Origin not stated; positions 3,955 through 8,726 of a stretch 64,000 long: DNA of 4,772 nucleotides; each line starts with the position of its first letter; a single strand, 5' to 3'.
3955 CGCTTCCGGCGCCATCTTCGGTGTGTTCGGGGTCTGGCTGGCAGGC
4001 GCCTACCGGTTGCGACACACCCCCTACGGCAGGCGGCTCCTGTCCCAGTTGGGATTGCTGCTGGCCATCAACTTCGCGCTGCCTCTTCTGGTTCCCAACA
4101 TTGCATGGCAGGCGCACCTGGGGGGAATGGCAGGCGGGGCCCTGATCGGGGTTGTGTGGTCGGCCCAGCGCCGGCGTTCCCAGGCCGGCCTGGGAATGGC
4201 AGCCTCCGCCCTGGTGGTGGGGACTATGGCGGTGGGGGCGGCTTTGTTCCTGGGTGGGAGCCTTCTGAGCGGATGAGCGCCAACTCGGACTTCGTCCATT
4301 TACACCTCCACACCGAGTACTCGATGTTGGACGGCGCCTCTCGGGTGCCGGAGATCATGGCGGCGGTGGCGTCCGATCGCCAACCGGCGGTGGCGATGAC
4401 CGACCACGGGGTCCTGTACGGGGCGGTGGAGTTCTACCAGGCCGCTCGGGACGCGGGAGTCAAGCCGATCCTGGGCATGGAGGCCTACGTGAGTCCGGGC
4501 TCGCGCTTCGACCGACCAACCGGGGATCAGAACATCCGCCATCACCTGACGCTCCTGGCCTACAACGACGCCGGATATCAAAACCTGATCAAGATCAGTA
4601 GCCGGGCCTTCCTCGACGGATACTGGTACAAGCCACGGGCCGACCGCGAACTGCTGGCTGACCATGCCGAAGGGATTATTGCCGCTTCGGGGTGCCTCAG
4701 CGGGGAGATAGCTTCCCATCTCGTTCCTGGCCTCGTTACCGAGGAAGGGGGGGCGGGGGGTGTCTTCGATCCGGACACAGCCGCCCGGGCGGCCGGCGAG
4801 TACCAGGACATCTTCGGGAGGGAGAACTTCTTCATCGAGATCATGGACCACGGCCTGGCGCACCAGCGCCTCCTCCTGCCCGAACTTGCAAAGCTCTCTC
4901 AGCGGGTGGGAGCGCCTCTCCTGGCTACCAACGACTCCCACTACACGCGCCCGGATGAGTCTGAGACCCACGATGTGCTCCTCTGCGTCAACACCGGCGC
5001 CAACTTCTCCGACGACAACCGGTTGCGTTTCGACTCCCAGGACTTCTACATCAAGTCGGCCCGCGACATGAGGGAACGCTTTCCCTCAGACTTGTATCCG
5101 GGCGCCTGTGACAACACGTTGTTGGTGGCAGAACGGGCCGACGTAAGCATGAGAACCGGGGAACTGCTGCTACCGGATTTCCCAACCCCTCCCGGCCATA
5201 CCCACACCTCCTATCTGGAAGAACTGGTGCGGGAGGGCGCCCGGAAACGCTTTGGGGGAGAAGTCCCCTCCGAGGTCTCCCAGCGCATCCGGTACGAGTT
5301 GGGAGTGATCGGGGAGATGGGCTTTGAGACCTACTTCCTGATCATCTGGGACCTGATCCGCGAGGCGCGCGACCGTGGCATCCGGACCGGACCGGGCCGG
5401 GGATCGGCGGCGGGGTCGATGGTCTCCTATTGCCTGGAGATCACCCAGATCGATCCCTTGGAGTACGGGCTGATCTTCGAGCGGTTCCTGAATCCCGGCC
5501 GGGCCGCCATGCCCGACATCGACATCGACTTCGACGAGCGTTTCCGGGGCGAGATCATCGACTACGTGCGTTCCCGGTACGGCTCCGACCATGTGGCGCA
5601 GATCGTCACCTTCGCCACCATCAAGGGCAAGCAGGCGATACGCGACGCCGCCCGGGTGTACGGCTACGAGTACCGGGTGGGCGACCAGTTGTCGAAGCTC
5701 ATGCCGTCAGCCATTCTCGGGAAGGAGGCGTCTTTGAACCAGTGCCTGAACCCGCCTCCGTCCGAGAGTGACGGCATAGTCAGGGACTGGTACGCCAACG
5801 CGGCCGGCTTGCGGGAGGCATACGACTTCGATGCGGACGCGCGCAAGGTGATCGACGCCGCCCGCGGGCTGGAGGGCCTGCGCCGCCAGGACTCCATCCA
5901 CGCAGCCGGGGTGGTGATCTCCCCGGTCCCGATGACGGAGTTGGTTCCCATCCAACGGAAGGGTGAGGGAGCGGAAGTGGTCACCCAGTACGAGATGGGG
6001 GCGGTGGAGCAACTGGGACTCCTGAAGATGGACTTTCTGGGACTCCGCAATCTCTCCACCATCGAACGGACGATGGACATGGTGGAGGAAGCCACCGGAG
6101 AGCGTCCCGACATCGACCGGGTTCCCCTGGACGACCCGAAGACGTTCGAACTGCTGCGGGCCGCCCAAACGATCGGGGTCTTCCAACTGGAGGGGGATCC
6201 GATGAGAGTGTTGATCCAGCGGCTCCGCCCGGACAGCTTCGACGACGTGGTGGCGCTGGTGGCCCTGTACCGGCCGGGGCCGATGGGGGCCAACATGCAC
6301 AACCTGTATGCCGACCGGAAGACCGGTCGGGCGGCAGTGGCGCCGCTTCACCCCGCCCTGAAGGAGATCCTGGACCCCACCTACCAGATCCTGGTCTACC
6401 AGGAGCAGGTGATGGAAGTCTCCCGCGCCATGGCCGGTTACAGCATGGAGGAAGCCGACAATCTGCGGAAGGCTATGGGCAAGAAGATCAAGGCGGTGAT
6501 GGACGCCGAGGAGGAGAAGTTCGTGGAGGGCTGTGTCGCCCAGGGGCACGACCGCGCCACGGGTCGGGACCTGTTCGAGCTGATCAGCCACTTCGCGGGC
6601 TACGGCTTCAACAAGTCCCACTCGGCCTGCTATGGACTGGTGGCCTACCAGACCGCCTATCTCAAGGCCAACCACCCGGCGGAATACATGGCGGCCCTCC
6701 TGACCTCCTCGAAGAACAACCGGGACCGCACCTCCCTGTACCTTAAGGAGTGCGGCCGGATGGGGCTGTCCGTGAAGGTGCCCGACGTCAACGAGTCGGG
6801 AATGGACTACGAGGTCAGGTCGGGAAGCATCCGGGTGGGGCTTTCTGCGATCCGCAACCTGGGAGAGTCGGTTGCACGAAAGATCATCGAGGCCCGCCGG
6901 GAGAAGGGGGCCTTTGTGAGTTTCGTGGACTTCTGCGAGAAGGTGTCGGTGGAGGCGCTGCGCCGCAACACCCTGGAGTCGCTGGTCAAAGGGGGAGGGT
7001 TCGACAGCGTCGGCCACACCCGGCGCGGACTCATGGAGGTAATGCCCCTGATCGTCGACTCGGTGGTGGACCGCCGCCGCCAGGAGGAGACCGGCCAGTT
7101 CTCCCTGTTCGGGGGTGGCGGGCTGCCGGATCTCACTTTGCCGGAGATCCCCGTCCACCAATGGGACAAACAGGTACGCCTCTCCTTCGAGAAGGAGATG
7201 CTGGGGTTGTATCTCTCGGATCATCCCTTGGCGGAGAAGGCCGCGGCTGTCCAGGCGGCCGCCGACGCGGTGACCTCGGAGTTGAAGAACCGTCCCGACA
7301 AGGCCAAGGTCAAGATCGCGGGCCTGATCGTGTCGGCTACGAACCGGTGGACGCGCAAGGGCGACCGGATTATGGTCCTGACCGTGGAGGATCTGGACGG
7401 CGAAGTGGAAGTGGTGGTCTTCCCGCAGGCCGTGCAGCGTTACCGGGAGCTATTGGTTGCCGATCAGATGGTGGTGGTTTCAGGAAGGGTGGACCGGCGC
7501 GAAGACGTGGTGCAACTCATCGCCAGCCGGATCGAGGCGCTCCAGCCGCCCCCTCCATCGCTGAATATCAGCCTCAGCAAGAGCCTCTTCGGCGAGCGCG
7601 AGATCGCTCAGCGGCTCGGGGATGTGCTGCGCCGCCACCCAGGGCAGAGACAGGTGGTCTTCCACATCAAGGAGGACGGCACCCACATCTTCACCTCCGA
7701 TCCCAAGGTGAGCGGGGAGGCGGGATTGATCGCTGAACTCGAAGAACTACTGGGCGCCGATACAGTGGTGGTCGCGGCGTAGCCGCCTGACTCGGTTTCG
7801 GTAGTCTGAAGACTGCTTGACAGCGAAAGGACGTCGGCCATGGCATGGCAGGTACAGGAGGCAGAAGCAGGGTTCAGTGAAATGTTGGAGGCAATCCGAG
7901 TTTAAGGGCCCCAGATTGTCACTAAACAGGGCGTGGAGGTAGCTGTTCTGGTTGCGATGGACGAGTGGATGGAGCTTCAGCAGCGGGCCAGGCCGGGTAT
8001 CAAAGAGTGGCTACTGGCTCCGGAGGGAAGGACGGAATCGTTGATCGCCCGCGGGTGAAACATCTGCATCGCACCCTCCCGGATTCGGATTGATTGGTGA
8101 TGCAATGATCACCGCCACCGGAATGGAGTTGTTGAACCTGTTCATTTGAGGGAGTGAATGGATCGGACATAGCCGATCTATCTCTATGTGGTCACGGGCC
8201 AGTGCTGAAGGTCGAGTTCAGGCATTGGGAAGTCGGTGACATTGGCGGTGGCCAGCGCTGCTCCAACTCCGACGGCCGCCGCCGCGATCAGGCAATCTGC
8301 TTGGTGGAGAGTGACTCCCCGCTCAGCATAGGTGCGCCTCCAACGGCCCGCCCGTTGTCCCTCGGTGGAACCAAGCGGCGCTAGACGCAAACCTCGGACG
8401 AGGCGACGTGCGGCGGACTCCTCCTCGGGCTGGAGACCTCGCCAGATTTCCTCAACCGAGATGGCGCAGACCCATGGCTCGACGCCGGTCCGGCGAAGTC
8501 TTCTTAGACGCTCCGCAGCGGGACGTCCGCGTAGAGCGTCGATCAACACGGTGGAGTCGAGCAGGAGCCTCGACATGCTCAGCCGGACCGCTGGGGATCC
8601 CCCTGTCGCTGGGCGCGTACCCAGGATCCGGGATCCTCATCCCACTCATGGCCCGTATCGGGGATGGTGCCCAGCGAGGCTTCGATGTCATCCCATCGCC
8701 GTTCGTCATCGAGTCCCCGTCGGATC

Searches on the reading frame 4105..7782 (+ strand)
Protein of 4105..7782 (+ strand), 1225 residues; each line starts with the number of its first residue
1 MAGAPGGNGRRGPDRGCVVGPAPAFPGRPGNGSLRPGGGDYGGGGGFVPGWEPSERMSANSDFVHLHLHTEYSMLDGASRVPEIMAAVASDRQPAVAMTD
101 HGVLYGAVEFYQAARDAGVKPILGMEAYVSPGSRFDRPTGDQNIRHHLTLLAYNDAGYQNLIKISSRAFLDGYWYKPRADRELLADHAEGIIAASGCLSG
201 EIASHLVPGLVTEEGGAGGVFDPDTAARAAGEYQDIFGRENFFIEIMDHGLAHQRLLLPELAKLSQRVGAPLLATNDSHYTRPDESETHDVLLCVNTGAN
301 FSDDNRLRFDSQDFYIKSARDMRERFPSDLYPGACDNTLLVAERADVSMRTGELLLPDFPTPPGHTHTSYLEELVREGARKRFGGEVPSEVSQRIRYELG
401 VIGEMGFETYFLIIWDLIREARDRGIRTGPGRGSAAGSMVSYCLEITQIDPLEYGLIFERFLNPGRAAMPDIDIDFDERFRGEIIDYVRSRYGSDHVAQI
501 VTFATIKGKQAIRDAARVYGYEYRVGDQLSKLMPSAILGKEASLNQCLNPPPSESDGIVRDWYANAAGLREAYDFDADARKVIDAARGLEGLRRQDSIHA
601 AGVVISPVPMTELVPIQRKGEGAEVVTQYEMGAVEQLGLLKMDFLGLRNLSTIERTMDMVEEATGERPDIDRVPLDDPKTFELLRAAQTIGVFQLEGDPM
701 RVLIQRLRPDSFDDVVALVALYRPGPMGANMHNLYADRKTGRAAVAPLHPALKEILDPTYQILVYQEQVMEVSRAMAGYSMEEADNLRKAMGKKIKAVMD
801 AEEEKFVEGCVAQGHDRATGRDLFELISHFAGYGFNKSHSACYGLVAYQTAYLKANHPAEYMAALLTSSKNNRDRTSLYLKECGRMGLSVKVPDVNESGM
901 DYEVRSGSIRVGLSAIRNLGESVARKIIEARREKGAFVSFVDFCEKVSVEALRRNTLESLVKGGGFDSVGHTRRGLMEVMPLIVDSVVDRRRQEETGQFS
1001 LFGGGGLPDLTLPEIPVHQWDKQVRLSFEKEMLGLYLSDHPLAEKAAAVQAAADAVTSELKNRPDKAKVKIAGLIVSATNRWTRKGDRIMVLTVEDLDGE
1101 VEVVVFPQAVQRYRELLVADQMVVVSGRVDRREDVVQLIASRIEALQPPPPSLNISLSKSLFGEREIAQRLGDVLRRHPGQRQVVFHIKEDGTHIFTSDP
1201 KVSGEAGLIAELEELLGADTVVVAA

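Call 3: search_protein_families(library=pfam, proteins=[window:4105-7782:+], max_evalue=0.01)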
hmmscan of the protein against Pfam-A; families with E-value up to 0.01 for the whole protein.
window:4105-7782:+ (1225 aa): 6 families
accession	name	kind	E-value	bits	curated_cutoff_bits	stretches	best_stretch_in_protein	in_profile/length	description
PF07733.18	DNA_pol3_alpha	-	1.3e-95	320.3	23.9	1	369-646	1-260/260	Bacterial DNA polymerase III alpha NTPase domain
PF17657.6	DNA_pol3_finger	-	1.6e-59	200.4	22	1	649-814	1-166/166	Bacterial DNA polymerase III alpha subunit finger domain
PF02811.25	PHP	-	3.3e-51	174.3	26.4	1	65-249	1-164/164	PHP domain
PF14579.12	HHH_6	-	3.7e-24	85.2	25.6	1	887-975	1-89/90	Helix-hairpin-helix motif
PF01336.31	tRNA_anti-codon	-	5.6e-12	45.9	27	1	1069-1145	1-74/75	OB-fold nucleic acid binding domain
PF12836.13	HHH_3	-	0.00062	20.2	27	1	913-945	16-48/65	Helix-hairpin-helix motif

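Call 4: search_protein_families(library=padloc, proteins=[window:4105-7782:+], max_evalue=0.01)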
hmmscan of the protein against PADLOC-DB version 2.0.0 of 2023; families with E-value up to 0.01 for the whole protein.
window:4105-7782:+ (1225 aa): 0 families

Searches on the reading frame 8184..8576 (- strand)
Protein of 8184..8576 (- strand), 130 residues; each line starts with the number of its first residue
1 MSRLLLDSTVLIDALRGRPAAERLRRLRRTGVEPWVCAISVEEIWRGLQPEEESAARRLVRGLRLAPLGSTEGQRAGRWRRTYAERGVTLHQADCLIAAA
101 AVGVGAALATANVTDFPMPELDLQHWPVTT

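Call 5: search_protein_families(library=ncbifam, proteins=[window:8184-8576:-], max_evalue=0.01)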
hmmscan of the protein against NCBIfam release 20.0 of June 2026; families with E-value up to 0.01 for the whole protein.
window:8184-8576:- (130 aa): 2 families
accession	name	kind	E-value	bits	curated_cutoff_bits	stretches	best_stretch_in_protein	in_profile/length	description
NF047959.1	TA_toxin_VapC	equivalog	1.4e-10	41.3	80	1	5-111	2-112/125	type II toxin-antitoxin system VapC family toxin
NF047863.1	VapCLeptosp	equivalog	5.6e-06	26.7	140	1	5-126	2-129/130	type II toxin-antitoxin system tRNA(fMet)-specific endonuclease VapC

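Call 71: search_protein_families(library=pfam, proteins=[window:8184-8576:-], max_evalue=0.01)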
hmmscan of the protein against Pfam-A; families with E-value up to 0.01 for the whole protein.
window:8184-8576:- (130 aa): 2 families
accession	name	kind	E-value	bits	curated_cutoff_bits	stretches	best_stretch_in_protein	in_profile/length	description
PF01850.27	PIN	-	1.5e-11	45.4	23.6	1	5-112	2-111/120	PIN domain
PF13470.12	PIN_3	-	0.0059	17.9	27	1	3-104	1-104/115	PIN domain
